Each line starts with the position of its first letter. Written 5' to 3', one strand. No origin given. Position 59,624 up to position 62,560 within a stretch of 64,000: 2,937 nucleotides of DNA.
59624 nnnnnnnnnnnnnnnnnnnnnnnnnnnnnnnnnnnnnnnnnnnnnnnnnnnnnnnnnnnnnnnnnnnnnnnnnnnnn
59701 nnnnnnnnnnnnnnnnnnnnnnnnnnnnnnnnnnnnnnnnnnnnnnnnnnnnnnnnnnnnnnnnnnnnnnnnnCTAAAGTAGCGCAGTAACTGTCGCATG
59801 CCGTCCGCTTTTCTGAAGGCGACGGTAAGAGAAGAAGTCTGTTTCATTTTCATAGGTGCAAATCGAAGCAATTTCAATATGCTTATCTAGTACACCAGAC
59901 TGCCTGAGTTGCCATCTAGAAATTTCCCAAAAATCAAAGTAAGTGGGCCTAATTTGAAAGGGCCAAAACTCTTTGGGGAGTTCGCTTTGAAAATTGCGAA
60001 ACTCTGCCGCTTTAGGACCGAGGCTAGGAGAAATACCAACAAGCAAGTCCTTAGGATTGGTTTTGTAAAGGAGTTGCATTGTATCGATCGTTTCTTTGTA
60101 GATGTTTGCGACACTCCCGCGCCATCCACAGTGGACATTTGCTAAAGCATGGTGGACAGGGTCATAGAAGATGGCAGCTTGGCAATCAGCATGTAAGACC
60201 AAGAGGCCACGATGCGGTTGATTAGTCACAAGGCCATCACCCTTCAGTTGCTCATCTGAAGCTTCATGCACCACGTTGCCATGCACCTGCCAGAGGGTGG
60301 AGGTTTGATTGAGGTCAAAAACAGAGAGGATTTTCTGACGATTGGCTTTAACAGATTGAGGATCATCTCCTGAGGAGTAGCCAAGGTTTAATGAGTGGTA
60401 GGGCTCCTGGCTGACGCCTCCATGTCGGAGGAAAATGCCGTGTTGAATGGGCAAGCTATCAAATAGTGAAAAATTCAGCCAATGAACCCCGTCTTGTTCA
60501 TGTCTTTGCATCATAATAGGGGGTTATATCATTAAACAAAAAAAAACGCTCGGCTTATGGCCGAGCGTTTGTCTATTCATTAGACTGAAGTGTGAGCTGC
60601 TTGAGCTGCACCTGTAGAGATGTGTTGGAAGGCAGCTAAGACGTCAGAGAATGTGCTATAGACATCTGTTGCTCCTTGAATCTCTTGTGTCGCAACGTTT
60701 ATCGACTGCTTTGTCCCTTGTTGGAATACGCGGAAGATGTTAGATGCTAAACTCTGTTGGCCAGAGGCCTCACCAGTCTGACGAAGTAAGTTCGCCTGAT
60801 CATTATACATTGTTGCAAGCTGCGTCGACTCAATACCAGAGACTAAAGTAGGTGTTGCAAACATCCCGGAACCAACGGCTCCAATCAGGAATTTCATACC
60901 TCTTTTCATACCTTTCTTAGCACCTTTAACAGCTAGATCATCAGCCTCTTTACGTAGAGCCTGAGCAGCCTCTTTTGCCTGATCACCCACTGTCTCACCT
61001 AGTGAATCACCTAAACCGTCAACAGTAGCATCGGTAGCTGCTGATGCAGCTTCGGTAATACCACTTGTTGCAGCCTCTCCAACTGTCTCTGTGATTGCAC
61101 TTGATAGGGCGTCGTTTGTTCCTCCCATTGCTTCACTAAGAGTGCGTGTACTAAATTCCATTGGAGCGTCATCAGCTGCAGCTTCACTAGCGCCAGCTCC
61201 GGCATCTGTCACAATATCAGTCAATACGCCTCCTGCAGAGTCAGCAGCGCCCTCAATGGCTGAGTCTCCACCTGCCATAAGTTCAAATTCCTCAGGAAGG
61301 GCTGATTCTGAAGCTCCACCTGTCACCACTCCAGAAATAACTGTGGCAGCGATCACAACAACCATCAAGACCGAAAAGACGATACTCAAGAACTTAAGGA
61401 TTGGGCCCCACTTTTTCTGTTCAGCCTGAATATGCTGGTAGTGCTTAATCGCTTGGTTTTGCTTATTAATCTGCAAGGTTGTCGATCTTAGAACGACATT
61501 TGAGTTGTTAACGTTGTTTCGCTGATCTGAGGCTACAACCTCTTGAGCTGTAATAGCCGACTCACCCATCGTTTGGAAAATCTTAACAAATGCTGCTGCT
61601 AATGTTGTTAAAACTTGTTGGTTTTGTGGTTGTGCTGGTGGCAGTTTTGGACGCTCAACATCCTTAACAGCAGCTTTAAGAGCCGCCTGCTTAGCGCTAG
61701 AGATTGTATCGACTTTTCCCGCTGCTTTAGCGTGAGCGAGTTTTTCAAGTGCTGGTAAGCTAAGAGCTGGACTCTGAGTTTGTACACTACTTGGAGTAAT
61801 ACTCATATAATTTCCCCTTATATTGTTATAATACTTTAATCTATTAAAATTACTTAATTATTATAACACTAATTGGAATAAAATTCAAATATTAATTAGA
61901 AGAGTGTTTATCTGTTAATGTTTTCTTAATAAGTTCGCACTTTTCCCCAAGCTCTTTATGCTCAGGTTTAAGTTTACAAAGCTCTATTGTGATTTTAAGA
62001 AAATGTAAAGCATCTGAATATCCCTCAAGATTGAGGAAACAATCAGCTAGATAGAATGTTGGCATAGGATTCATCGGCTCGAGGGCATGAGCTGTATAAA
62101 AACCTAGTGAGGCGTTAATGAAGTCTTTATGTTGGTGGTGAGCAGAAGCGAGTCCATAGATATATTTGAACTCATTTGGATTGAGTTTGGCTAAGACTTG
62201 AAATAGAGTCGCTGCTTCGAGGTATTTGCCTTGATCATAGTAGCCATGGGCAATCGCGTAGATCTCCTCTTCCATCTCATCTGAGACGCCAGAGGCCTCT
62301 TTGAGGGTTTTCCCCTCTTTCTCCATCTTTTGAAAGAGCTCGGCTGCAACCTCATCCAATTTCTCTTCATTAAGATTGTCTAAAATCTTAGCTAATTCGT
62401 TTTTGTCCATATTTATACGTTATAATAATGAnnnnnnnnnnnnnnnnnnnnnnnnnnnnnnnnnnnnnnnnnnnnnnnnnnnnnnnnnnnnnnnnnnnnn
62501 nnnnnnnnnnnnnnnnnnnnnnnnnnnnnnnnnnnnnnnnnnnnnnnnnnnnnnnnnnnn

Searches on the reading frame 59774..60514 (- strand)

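Call 43: search_protein_families(library=ncbifam, max_evalue=1e-25, proteins=[window:59774-60514:-])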
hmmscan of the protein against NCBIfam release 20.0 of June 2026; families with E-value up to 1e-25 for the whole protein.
window:59774-60514:- (246 aa): 2 families
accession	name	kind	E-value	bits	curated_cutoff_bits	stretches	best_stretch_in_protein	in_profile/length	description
TIGR00726.1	TIGR00726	equivalog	1e-50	172.1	141.15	1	33-241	1-218/223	peptidoglycan editing factor PgeF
NF007998.1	PRK10723.1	equivalog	6.6e-32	110.9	369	1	29-243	21-240/243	purine nucleoside phosphorylase YfiH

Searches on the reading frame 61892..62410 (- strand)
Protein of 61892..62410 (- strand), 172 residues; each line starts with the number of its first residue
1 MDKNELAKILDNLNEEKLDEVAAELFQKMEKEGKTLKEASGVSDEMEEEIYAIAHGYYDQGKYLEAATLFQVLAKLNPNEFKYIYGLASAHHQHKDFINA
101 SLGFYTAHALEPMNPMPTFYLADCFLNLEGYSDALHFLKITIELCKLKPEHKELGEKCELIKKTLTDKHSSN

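Call 43: search_protein_families(library=ncbifam, max_evalue=1e-25, proteins=[window:61892-62410:-])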
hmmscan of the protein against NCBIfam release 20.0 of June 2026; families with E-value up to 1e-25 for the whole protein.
window:61892-62410:- (172 aa): 1 family
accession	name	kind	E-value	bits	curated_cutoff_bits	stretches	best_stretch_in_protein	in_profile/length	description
TIGR02552.1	LcrH_SycD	equivalog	5.9e-36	123.2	104.8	1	31-165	2-136/136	SycD/LcrH family type III secretion system chaperone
